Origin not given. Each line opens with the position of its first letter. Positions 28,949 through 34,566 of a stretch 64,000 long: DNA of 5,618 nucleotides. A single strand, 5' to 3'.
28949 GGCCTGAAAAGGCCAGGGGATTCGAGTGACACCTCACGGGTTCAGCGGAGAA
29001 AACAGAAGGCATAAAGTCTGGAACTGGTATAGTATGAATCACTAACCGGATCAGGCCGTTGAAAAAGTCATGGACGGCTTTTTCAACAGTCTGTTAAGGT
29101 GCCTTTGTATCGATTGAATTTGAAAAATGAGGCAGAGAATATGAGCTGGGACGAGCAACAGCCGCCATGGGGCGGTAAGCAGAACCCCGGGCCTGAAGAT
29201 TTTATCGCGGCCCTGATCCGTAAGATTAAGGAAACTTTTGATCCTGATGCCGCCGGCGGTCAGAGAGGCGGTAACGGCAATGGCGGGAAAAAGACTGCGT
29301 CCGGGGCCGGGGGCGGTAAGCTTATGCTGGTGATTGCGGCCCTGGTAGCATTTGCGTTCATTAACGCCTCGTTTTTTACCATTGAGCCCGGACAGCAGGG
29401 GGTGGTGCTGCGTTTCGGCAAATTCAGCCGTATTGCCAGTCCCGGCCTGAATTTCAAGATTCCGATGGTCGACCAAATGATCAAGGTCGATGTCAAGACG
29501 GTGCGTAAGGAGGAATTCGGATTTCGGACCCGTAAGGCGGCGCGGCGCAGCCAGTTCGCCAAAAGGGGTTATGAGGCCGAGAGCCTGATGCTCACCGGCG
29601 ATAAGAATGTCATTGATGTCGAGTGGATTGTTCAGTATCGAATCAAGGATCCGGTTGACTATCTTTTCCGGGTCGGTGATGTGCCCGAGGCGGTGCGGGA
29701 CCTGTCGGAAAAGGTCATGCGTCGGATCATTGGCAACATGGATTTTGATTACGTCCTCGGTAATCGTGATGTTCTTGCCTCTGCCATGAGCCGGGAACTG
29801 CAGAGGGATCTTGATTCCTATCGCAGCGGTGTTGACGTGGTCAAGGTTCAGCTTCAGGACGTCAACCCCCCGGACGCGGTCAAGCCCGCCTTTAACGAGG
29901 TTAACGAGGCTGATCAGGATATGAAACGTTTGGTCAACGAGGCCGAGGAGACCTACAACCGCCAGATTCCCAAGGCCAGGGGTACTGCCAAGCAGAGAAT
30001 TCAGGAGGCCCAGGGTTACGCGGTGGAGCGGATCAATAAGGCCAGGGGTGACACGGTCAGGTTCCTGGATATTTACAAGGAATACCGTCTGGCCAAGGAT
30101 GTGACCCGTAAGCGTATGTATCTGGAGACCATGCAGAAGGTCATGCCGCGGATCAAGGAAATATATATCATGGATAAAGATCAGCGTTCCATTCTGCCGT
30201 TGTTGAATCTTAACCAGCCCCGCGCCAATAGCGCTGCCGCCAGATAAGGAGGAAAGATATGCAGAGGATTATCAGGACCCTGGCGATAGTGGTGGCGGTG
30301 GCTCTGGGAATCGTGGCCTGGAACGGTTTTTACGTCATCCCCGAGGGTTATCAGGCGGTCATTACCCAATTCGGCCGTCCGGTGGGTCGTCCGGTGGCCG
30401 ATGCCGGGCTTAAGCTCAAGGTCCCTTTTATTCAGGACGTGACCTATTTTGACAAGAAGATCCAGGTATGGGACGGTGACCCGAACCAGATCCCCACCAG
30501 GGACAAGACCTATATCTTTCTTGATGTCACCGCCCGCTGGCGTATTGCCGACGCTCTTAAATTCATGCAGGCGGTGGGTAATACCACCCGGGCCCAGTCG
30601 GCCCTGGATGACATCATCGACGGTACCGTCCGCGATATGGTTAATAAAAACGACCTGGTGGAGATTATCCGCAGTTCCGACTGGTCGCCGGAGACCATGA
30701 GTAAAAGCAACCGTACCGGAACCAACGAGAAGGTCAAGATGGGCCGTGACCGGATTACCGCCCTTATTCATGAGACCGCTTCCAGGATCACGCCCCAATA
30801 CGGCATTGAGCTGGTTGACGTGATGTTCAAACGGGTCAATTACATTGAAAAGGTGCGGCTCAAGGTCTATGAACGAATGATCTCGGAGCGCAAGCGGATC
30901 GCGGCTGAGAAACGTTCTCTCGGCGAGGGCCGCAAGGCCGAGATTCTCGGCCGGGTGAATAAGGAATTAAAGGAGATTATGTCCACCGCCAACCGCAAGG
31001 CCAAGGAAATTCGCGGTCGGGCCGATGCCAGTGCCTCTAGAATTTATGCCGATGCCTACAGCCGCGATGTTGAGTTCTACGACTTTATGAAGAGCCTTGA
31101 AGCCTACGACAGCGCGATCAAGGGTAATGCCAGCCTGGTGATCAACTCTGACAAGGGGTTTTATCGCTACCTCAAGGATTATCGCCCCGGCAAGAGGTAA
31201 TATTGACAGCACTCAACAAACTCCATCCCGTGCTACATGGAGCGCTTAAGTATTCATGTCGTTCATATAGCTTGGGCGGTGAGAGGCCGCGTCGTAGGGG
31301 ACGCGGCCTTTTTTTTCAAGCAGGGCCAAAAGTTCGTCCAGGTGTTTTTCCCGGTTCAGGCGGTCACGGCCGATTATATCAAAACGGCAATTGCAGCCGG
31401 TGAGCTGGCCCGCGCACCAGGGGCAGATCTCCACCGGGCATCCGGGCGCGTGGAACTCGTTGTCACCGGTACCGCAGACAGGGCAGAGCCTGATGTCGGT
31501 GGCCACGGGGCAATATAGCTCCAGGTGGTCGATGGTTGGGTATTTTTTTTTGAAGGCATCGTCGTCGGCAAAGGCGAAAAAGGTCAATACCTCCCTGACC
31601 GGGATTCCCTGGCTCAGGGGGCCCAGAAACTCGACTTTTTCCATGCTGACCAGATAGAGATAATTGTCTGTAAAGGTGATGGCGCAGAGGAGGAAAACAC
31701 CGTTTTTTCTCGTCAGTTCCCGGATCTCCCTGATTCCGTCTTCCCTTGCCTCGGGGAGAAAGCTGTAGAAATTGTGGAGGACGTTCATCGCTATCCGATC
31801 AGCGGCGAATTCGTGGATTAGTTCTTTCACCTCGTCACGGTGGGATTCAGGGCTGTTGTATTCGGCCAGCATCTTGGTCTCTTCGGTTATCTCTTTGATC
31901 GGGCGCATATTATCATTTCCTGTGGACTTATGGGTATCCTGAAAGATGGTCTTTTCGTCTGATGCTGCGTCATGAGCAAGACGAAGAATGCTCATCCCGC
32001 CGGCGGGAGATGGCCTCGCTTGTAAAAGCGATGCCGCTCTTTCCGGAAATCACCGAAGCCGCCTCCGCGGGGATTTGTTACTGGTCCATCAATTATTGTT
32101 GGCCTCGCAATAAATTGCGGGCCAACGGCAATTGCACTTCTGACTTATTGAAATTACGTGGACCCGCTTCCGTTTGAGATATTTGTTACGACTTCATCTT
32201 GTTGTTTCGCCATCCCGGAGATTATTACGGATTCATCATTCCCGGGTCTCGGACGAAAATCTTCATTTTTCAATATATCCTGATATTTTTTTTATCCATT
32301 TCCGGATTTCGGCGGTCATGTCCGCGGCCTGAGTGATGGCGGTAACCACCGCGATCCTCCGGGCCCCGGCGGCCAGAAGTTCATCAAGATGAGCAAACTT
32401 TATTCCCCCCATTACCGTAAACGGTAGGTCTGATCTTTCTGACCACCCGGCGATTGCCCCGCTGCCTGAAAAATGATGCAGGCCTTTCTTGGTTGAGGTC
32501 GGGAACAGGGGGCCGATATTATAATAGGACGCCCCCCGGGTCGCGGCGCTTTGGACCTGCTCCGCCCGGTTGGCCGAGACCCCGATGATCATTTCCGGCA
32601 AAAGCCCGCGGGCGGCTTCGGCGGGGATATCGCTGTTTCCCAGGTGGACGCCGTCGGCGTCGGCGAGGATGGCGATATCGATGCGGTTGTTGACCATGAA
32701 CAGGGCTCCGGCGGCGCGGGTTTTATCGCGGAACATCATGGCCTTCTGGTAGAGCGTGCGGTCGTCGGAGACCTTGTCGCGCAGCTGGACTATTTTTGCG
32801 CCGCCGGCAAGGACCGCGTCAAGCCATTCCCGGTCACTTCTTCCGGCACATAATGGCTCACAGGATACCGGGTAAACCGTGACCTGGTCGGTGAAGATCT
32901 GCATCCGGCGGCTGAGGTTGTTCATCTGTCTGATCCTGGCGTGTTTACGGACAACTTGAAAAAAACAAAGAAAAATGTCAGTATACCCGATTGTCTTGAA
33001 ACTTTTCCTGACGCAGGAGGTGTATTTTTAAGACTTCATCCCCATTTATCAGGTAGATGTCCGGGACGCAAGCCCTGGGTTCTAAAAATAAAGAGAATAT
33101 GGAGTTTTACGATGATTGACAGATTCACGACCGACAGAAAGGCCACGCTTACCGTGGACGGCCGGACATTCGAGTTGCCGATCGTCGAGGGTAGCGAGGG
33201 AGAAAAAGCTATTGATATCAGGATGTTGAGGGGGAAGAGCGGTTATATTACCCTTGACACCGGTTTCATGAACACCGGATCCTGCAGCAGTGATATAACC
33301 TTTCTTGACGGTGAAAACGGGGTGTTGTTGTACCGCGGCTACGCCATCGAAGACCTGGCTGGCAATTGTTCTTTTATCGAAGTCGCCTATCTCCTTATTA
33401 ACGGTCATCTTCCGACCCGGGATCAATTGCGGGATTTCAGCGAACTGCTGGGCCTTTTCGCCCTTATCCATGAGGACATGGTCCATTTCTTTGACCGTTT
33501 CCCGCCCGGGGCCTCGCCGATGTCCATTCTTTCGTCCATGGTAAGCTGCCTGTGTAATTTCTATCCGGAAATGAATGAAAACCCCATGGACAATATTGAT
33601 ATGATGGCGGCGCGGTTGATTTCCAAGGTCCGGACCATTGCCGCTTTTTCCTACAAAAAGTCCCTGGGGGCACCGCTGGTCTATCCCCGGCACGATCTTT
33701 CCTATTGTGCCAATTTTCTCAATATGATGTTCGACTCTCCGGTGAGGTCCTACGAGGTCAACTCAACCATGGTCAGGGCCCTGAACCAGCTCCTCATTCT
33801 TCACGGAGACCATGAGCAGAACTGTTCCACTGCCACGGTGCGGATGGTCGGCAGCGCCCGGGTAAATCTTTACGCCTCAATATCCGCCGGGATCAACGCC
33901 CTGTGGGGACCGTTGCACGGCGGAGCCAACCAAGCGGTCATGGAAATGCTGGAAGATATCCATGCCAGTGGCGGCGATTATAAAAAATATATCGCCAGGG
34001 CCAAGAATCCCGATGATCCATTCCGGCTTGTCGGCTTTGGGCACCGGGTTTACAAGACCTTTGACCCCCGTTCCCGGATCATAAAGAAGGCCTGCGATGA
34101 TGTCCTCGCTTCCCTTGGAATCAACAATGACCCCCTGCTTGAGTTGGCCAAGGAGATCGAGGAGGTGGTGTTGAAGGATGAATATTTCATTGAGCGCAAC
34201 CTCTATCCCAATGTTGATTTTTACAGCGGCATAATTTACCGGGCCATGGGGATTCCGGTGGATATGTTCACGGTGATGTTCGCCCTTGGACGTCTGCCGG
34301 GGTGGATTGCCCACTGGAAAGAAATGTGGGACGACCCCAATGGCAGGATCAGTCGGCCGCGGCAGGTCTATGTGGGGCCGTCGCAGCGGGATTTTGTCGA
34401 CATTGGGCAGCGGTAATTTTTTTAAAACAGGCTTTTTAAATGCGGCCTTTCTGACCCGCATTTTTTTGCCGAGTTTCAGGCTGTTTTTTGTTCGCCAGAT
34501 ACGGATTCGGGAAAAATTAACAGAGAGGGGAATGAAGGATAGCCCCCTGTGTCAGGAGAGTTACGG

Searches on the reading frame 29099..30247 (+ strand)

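Call 28: search_protein_families(library=ncbifam, proteins=[window:29099-30247:+], max_evalue=1e-30)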
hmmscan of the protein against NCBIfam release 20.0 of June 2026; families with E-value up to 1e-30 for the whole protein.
window:29099-30247:+ (382 aa): 2 families
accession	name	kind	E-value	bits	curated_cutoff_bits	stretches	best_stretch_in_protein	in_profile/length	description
TIGR01933.1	hflK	equivalog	3.1e-88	295.6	159.4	1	92-371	1-260/261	FtsH protease activity modulator HflK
NF008181.0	PRK10930.1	equivalog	1.8e-59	201.7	660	1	156-373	141-360/419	FtsH protease activity modulator HflK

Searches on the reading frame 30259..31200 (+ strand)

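Call 28: search_protein_families(library=ncbifam, proteins=[window:30259-31200:+], max_evalue=1e-30)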
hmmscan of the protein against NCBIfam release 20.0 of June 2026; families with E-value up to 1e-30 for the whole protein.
window:30259-31200:+ (313 aa): 2 families
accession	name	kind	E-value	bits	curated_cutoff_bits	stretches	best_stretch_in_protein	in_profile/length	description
TIGR01932.1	hflC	equivalog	4.2e-81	272.2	134.4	1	5-306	1-318/318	protease modulator HflC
NF008259.0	PRK11029.1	equivalog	4.7e-40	137.6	427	1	8-307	4-328/334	protease modulator HflC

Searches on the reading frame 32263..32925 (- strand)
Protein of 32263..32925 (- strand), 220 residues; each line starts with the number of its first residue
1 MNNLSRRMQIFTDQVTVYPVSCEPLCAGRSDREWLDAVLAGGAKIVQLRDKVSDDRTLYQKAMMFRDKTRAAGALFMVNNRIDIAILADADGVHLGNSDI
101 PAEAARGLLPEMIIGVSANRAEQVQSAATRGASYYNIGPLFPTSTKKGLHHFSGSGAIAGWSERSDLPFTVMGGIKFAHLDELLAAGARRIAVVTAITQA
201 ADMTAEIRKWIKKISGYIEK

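Call 29: search_protein_families(library=pfam, proteins=[window:32263-32925:-], max_evalue=0.00001)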
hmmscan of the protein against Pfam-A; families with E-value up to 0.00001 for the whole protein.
window:32263-32925:- (220 aa): 1 family
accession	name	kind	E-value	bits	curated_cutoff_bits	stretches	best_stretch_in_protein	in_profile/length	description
PF02581.23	TMP-TENI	-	1.3e-50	171.7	27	1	17-197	1-180/180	Thiamine monophosphate synthase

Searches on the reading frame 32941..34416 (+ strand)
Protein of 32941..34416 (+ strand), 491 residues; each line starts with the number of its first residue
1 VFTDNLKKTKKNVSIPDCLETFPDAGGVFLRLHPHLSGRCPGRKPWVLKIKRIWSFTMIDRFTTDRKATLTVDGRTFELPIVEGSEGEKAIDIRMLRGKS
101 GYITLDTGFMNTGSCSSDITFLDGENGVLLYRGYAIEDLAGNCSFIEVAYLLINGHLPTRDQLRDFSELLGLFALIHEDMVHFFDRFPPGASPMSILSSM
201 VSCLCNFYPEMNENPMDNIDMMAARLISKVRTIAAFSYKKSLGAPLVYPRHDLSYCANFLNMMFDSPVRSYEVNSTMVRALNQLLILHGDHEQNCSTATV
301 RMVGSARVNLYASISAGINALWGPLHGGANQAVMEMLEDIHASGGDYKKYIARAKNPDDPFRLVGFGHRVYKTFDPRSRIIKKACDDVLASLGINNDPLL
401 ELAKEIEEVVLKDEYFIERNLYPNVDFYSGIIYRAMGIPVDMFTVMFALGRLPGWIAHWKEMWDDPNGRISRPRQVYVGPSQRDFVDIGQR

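Call 28: search_protein_families(library=ncbifam, proteins=[window:32941-34416:+], max_evalue=1e-30)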
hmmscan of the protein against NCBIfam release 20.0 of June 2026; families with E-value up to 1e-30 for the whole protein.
window:32941-34416:+ (491 aa): 15 families
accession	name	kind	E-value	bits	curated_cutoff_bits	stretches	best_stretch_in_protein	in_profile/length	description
NF004126.0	PRK05614.1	equivalog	7.2e-185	614.5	505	1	64-491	2-430/430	citrate synthase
TIGR01798.1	cit_synth_I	equivalog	2.2e-163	543.8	485.15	1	76-485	3-412/412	citrate synthase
TIGR01800.1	cit_synth_II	subfamily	1.5e-98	329.9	421.3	1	113-491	7-368/368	2-methylcitrate synthase/citrate synthase II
NF010639.0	PRK14036.1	equivalog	2.6e-97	325.9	502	1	106-491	7-378/379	citrate synthase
NF041157.1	Cit_synThplmales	equivalog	2.9e-90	303.1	590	1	111-491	10-376/377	citrate synthase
NF041301.1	Cit_synth_Halo_CitZ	equivalog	3.5e-87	292.9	550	1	115-491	15-379/379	citrate synthase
NF010640.0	PRK14037.1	subfamily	2.1e-80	270.4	504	1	109-491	8-377/377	citrate synthase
NF010638.0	PRK14035.1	equivalog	6.2e-80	268.7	572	1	126-491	23-372/372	citrate synthase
NF010637.0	PRK14034.1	equivalog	3.7e-78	263.1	594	1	127-491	23-371/372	citrate synthase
NF010636.0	PRK14033.1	equivalog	1.3e-75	254.6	479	1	118-486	22-373/376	bifunctional 2-methylcitrate synthase/citrate synthase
NF009006.1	PRK12351.1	equivalog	2.5e-71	240.1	550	1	129-491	30-376/376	bifunctional 2-methylcitrate synthase/citrate synthase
NF009004.0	PRK12349.1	equivalog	3.5e-62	210.4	508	1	114-482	16-368/372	citrate synthase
NF009005.0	PRK12350.1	subfamily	6.7e-61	206.5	332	1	115-485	14-355/366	citrate synthase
NF010635.0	PRK14032.1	subfamily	4.9e-58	196.7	426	1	125-491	65-448/448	citrate synthase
NF007128.0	PRK09569.1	subfamily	9.8e-44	149.7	344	1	107-479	40-425/437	citrate (Si)-synthase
